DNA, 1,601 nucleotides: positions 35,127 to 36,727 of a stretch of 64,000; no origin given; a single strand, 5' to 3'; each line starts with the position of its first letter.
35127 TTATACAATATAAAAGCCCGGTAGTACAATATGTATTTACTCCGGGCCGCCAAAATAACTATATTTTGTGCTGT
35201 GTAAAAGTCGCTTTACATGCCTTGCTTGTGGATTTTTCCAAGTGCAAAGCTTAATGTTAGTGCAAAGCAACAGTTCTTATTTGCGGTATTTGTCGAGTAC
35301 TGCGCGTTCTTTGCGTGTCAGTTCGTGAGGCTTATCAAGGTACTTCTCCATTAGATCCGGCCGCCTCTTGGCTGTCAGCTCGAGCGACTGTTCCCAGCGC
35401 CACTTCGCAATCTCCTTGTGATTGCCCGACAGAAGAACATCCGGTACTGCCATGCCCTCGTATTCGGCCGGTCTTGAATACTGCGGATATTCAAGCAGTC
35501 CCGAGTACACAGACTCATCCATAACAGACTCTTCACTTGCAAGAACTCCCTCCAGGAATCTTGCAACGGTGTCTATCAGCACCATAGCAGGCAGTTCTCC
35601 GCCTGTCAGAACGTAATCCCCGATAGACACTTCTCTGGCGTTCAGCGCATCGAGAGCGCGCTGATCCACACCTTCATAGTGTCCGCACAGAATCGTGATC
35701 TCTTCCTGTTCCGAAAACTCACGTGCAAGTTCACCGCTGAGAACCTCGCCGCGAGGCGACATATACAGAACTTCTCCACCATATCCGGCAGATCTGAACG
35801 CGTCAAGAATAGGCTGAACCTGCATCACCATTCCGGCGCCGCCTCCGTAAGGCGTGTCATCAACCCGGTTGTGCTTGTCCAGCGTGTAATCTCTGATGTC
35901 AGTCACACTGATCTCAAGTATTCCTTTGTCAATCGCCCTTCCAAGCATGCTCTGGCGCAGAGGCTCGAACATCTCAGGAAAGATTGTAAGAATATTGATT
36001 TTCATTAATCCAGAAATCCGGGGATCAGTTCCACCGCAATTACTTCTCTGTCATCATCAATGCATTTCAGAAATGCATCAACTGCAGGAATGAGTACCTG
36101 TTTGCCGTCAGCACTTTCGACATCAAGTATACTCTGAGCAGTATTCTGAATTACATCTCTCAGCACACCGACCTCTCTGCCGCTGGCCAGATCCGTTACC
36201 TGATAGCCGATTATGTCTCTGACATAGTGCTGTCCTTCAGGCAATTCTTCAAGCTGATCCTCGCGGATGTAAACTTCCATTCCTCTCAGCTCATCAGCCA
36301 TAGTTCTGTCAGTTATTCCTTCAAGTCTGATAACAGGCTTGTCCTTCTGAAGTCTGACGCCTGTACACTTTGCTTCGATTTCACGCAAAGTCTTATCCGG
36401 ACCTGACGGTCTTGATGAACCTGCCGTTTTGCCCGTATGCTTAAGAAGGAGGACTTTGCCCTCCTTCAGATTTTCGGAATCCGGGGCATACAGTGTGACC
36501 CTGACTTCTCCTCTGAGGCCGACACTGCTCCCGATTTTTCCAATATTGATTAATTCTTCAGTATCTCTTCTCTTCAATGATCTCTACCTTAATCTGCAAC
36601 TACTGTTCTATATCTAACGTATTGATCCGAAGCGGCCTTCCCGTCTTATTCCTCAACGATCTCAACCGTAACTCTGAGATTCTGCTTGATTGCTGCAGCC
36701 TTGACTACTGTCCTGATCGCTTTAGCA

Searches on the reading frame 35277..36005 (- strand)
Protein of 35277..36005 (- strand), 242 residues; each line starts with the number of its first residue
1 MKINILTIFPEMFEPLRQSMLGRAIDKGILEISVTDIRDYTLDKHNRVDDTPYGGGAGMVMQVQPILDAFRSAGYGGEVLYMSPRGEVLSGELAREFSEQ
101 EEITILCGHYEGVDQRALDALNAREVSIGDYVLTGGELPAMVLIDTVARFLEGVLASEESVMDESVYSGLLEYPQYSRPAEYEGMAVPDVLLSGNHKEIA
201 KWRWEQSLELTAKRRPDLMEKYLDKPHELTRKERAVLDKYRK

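Call 8: search_protein_families(library=pfam, proteins=[window:35277-36005:-], max_evalue=0.001)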
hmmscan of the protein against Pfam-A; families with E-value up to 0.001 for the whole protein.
window:35277-36005:- (242 aa): 1 family
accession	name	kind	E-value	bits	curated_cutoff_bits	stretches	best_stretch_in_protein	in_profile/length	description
PF01746.26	tRNA_m1G_MT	-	1.3e-58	198.4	27.3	1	22-216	2-195/195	tRNA (Guanine-1)-methyltransferase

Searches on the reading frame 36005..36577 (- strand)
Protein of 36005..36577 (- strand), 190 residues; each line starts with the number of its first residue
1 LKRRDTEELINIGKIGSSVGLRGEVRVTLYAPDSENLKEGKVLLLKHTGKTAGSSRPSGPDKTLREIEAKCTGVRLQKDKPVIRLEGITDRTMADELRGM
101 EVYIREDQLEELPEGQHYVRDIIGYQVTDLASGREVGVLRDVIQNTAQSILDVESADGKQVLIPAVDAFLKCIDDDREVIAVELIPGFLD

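Call 8: search_protein_families(library=pfam, proteins=[window:36005-36577:-], max_evalue=0.001)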
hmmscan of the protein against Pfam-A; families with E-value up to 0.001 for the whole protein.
window:36005-36577:- (190 aa): 3 families
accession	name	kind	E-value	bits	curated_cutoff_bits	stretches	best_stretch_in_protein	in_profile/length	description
PF01782.24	RimM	-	3.9e-16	59.5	23.5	1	12-108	2-84/84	RimM N-terminal domain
PF24986.1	PRC_RimM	-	2.4e-13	50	27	1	120-184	2-65/69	RimM PRC barrel domain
PF05239.21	PRC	-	2e-08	34.6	21.2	1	115-183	2-72/78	PRC-barrel domain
